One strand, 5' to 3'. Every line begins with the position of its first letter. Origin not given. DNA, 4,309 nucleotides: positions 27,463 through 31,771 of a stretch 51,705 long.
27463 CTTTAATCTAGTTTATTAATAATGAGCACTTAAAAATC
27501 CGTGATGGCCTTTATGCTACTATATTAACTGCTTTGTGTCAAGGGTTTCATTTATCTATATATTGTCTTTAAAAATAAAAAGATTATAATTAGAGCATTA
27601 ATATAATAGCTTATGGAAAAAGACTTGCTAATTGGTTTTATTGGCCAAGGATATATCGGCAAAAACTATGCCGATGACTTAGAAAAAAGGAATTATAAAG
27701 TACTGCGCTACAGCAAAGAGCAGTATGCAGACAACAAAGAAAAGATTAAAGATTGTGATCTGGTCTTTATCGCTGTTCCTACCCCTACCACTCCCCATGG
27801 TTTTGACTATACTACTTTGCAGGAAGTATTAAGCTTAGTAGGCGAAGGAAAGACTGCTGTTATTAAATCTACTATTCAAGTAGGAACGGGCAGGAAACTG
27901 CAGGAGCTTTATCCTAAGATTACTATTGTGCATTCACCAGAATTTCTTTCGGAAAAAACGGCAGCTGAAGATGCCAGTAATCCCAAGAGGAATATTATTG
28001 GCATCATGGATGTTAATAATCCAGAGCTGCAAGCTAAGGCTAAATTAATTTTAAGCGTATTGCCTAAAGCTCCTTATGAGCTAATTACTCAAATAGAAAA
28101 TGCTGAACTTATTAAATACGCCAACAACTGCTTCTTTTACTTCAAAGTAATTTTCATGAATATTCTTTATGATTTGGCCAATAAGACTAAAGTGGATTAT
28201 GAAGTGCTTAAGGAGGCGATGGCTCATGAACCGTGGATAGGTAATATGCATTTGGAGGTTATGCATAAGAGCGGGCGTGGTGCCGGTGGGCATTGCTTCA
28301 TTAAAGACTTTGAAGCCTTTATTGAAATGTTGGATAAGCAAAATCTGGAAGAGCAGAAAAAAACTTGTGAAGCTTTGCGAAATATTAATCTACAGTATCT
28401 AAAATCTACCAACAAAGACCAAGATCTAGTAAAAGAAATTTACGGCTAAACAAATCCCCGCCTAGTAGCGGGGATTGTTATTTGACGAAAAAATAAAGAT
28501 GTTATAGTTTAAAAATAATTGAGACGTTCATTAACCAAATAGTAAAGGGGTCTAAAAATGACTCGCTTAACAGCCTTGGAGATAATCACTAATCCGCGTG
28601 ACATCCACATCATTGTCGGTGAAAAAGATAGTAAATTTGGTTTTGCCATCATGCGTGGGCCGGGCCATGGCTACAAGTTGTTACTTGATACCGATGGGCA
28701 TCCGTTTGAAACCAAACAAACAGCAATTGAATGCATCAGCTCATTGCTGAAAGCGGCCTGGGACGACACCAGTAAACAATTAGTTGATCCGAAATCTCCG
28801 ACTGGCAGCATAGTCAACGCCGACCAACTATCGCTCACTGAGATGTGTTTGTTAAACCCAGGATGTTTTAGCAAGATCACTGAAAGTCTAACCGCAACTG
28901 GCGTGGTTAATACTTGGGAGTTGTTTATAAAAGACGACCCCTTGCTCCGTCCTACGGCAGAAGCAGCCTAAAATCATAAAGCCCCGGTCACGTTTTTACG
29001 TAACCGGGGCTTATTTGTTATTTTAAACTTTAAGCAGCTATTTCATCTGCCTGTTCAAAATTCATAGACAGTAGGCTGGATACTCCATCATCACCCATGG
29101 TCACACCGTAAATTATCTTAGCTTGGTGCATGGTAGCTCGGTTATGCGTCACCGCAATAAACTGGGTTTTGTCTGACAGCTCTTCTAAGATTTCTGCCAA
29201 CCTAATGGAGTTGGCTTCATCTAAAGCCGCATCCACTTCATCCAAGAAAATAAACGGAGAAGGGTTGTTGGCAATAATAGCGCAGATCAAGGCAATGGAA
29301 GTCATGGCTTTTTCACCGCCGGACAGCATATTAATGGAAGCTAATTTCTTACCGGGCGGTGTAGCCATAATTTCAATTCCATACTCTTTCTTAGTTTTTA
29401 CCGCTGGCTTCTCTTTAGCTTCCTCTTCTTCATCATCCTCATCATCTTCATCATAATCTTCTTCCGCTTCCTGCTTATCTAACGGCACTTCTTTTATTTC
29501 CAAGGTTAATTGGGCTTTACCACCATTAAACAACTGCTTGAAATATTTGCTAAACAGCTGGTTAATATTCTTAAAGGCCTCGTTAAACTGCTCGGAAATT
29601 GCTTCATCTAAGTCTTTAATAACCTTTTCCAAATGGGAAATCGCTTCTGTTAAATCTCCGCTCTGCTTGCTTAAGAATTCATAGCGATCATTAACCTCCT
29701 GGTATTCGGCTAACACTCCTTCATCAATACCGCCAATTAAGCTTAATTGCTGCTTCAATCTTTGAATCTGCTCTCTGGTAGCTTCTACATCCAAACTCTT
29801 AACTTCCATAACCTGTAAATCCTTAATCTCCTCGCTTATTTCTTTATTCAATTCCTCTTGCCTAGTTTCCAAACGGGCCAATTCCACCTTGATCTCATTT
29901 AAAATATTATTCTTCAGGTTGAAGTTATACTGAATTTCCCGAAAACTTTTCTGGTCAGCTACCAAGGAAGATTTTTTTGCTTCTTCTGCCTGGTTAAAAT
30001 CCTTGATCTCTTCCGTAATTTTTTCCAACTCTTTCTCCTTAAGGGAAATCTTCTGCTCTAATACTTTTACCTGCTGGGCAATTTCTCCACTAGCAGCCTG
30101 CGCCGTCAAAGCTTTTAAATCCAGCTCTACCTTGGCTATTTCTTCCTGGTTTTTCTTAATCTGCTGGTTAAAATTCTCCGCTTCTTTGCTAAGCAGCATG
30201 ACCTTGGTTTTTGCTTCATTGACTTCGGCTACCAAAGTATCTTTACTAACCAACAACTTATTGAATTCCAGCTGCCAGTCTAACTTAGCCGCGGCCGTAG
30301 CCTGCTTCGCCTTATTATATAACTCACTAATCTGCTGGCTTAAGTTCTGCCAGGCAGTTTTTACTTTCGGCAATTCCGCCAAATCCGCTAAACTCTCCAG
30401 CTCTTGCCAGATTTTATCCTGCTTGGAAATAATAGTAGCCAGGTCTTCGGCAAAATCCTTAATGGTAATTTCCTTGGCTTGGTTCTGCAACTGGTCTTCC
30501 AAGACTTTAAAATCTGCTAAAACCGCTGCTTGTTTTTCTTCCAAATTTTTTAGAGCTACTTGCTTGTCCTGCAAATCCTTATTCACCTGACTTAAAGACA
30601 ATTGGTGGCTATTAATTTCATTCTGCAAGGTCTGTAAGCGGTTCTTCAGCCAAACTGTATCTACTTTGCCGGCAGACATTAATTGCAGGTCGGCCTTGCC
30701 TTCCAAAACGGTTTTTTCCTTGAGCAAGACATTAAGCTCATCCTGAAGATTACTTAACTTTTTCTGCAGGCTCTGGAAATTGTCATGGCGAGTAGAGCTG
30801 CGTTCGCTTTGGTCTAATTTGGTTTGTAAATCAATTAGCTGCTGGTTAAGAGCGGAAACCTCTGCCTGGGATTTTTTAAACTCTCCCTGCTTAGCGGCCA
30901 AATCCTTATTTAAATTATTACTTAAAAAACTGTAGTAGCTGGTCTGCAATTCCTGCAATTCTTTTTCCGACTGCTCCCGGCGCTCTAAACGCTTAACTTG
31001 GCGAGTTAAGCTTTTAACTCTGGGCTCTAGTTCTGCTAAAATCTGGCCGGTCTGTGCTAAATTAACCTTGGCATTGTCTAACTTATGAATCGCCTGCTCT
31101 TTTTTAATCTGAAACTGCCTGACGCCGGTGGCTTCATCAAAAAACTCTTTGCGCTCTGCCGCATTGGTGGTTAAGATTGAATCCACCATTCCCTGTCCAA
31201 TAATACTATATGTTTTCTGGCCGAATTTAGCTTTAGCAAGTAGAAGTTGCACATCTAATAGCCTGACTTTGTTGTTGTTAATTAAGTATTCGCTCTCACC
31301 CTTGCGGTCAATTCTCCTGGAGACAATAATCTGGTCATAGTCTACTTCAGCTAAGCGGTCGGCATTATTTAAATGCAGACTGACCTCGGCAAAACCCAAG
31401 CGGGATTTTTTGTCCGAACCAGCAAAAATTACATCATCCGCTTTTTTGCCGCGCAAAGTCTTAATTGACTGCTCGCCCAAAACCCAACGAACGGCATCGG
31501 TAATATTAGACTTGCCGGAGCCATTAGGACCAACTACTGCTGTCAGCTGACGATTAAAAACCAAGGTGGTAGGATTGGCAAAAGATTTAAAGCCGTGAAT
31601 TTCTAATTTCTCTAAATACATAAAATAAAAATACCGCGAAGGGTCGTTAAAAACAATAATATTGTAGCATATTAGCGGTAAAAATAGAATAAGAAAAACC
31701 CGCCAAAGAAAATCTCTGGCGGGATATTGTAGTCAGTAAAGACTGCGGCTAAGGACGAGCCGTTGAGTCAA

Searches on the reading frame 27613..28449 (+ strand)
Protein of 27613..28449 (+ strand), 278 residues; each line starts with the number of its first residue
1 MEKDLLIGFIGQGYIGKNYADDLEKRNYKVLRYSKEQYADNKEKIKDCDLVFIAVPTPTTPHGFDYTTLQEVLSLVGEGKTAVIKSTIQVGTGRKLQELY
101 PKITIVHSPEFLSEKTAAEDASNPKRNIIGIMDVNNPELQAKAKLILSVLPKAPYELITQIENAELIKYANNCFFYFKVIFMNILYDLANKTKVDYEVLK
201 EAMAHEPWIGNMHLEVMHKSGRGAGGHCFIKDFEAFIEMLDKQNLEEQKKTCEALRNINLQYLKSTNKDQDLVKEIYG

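Call 73: search_protein_families(library=pfam, proteins=[window:27613-28449:+], max_evalue=0.001)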
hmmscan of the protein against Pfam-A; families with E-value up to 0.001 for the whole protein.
window:27613-28449:+ (278 aa): 2 families
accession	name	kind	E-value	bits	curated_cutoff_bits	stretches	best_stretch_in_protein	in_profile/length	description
PF00984.24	UDPG_MGDP_dh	-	2.2e-17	63.4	25.4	1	162-259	1-92/94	UDP-glucose/GDP-mannose dehydrogenase family, central domain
PF03721.20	UDPG_MGDP_dh_N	-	1.6e-16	60.8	27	1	38-136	67-180/187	UDP-glucose/GDP-mannose dehydrogenase family, NAD binding domain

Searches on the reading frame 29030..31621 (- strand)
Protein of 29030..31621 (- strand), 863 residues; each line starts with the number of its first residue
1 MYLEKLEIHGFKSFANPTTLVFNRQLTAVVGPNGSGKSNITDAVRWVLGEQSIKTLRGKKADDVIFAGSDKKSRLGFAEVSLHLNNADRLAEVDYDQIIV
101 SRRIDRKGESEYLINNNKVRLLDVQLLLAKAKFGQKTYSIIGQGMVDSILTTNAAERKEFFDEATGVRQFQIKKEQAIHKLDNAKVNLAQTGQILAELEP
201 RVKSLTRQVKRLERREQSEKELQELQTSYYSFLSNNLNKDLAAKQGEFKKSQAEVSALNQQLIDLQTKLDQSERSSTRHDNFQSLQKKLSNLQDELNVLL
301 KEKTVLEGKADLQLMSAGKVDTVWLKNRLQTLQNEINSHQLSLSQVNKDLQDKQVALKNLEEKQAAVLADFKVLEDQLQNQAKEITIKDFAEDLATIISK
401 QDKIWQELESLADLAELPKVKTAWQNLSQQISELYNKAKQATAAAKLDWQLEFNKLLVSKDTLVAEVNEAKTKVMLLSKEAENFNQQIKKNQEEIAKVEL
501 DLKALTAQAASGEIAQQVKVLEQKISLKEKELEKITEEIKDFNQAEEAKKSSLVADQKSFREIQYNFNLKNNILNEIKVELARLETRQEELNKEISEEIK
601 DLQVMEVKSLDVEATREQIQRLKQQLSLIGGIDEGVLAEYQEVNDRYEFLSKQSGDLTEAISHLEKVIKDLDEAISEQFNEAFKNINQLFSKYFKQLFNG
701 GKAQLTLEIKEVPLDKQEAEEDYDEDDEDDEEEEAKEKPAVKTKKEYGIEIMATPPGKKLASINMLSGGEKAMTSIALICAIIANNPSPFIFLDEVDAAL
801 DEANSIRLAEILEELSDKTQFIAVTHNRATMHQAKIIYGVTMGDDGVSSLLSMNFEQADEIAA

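Call 73: search_protein_families(library=pfam, proteins=[window:29030-31621:-], max_evalue=0.001)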
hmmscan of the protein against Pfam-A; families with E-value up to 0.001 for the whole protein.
window:29030-31621:- (863 aa): 4 families
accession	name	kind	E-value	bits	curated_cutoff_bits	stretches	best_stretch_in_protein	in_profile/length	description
PF02463.25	SMC_N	-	6.1e-58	196.3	40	1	2-848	1-219/220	RecF/RecN/SMC N terminal domain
PF13304.12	AAA_21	-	4.1e-14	53.8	27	2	669-827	156-299/304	AAA domain, putative AbiEii toxin, Type IV TA system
PF13175.12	AAA_15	-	7.1e-11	42.8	32.1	1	1-304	1-266/374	AAA ATPase domain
PF13555.12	AAA_29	-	6.5e-06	26.2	27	1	3-49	1-47/61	P-loop containing region of AAA domain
